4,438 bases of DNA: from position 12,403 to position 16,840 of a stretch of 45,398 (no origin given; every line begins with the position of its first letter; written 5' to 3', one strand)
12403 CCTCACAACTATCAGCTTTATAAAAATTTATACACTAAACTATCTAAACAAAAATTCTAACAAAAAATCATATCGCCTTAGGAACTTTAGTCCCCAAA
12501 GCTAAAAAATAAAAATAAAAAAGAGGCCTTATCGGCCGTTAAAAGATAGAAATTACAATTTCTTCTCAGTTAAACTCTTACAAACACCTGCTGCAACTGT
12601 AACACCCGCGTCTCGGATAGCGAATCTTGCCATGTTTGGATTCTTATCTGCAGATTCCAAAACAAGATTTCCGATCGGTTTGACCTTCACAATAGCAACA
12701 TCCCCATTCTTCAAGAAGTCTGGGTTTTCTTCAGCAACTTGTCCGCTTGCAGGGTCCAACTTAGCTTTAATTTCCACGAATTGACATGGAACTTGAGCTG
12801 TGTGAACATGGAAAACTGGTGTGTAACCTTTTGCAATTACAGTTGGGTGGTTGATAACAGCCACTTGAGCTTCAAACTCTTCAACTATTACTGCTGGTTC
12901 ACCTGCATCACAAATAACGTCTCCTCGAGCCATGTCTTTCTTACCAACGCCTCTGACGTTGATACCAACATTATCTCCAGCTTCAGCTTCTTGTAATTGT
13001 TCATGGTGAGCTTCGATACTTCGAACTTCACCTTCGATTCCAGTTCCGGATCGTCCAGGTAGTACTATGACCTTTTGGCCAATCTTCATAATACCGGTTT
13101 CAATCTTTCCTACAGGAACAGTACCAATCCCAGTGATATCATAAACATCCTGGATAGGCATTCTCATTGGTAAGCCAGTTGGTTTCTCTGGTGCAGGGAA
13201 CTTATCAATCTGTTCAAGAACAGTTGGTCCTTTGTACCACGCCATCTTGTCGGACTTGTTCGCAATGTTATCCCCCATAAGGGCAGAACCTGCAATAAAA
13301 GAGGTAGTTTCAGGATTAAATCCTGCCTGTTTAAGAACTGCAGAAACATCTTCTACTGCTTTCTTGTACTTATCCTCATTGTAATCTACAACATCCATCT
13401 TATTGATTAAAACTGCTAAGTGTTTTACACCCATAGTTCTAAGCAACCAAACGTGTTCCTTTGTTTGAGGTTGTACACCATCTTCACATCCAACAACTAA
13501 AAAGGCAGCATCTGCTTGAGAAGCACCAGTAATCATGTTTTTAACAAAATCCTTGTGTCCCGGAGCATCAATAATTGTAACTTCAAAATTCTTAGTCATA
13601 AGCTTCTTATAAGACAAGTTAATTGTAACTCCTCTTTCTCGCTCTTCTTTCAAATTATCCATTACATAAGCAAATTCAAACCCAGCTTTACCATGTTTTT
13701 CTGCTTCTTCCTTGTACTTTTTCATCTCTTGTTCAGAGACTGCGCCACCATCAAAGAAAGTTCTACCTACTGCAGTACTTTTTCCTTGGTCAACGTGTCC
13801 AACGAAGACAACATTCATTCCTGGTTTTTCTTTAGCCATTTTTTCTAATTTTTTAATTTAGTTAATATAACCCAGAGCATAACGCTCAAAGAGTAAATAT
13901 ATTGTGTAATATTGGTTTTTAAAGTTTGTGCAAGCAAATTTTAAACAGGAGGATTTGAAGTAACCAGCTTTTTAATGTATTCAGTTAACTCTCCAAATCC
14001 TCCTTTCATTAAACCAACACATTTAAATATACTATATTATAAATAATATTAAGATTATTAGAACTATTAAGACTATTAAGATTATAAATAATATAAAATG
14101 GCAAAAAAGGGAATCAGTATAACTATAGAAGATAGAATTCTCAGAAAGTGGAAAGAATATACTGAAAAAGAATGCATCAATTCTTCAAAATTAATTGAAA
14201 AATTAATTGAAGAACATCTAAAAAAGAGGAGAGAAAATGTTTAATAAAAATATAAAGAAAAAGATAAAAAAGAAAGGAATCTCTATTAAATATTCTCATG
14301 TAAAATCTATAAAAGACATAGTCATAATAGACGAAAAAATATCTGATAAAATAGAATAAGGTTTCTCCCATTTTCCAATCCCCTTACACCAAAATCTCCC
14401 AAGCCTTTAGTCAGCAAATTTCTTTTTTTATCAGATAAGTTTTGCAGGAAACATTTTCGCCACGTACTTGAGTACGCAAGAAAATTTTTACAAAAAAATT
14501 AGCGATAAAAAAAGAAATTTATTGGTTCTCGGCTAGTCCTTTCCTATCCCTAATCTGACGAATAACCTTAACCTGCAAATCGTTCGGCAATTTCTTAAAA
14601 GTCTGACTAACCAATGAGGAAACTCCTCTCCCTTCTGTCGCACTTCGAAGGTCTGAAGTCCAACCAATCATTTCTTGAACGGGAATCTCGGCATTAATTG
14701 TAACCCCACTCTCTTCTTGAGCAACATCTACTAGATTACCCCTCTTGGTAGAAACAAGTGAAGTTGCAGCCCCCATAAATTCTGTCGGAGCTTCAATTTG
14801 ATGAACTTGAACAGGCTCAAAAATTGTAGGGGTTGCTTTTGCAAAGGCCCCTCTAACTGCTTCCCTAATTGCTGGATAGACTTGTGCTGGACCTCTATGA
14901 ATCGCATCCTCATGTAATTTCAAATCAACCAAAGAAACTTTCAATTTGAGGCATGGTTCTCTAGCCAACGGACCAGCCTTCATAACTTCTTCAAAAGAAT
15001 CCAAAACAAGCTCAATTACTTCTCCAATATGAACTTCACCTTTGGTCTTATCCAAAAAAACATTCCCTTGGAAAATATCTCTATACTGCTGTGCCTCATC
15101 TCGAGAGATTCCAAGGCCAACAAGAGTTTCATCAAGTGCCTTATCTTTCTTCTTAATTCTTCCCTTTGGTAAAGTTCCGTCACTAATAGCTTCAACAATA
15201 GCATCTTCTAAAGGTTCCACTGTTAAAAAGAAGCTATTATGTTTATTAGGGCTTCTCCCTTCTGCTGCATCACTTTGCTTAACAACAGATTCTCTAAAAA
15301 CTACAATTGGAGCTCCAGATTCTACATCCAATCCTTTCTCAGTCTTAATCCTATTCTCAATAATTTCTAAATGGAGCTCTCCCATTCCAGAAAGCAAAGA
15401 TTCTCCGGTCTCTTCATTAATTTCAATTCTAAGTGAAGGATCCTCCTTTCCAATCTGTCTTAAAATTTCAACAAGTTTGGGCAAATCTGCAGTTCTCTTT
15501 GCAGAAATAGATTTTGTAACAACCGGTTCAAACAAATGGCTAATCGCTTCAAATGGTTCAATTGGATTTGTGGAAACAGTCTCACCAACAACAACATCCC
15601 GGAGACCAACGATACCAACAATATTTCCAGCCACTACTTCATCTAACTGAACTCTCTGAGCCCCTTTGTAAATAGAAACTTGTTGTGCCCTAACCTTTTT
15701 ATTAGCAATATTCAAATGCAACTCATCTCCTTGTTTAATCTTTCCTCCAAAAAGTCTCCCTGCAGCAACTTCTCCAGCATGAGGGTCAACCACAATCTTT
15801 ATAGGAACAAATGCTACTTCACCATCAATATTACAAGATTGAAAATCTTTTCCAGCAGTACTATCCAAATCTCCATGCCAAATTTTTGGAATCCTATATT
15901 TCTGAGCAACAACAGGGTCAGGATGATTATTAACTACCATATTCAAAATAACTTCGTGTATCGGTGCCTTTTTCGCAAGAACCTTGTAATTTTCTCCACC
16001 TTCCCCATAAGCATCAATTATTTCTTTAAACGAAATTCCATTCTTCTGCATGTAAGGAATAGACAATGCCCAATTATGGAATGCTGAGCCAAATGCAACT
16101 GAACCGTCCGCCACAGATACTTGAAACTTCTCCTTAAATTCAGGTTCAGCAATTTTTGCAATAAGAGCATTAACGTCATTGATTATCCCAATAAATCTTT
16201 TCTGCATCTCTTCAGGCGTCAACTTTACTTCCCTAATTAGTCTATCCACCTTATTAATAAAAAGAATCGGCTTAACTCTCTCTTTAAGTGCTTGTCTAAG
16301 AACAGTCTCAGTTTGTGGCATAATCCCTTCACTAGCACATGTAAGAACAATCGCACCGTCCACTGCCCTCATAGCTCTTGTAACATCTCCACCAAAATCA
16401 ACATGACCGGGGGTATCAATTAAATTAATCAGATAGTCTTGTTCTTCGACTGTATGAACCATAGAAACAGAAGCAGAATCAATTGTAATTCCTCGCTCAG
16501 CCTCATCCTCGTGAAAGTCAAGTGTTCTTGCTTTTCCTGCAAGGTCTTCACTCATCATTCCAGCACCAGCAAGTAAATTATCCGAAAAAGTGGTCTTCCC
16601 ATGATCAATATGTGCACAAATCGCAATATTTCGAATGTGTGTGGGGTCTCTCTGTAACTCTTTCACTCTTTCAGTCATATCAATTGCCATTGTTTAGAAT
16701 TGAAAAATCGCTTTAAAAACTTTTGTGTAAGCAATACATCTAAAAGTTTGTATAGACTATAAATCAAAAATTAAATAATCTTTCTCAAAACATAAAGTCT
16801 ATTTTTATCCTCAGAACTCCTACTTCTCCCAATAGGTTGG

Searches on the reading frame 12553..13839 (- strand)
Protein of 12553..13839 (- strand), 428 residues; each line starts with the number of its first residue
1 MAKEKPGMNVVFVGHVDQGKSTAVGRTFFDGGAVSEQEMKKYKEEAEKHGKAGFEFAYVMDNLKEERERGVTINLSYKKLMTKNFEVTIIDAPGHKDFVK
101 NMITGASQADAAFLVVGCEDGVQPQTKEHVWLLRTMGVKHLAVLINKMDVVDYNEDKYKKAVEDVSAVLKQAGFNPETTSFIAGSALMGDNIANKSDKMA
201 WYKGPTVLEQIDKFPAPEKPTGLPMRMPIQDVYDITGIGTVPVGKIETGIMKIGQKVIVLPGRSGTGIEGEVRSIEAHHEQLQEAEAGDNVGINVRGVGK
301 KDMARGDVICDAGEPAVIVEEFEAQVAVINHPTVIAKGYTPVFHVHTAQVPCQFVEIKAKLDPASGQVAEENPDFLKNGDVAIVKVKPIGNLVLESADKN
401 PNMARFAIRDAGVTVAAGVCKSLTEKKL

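Call 40: search_protein_families(library=pfam, proteins=[window:12553-13839:-], max_evalue=0.00001)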
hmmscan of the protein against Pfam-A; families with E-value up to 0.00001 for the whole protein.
window:12553-13839:- (428 aa): 4 families
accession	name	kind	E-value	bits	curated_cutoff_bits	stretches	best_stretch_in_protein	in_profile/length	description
PF00009.33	GTP_EFTU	-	2.7e-53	180.8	26.5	1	7-213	3-184/188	Elongation factor Tu GTP binding domain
PF22594.2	GTP-eEF1A_C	-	6.1e-32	110.5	27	1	321-420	1-100/101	GTP-eEF1A C-terminal domain-like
PF03143.23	GTP_EFTU_D3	-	1.6e-26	93.1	27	1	319-422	5-104/106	Elongation factor Tu C-terminal domain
PF03144.31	GTP_EFTU_D2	-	4.9e-20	72.2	30.3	1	239-310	1-73/73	Elongation factor Tu domain 2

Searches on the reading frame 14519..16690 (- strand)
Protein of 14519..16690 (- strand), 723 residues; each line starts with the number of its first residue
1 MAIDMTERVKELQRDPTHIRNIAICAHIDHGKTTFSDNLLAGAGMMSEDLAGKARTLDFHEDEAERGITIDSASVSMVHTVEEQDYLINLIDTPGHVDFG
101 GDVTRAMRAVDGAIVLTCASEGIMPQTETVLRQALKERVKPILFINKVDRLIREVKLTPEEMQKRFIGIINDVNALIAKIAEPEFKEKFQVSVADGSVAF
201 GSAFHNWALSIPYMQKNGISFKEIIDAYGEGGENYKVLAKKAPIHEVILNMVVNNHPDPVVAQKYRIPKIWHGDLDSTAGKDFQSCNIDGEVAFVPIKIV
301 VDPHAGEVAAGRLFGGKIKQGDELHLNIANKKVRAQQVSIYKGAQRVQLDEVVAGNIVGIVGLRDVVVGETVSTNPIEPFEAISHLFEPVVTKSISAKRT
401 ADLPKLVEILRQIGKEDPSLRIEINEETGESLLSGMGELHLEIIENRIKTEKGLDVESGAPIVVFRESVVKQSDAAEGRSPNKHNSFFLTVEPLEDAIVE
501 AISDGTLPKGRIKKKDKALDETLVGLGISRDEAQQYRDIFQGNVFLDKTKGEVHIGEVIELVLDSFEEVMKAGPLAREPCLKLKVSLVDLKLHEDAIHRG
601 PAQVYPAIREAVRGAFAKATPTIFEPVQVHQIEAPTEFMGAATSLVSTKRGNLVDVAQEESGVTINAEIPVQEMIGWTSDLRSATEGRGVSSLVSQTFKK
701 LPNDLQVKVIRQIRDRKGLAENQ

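Call 40: search_protein_families(library=pfam, proteins=[window:14519-16690:-], max_evalue=0.00001)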
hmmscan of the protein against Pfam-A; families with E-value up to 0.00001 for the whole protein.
window:14519-16690:- (723 aa): 6 families
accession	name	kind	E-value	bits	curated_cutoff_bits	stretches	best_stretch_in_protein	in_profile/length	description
PF00009.33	GTP_EFTU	-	2.1e-54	184.4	26.5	1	18-223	2-177/188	Elongation factor Tu GTP binding domain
PF14492.12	EFG_III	-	1.2e-23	83.4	27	1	388-459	3-74/75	Elongation Factor G, domain III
PF03764.24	EFG_IV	-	7.8e-21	74.5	24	1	511-619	8-120/121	Elongation factor G, domain IV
PF00679.30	EFG_C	-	3.9e-18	65.7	27.9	1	623-706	2-86/89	Elongation factor G C-terminus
PF03144.31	GTP_EFTU_D2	-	6.3e-12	46.2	30.3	1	306-372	1-72/73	Elongation factor Tu domain 2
PF22042.2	EF-G_D2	-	2.4e-10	40.8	27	1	297-373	7-82/84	Elongation factor G domain 2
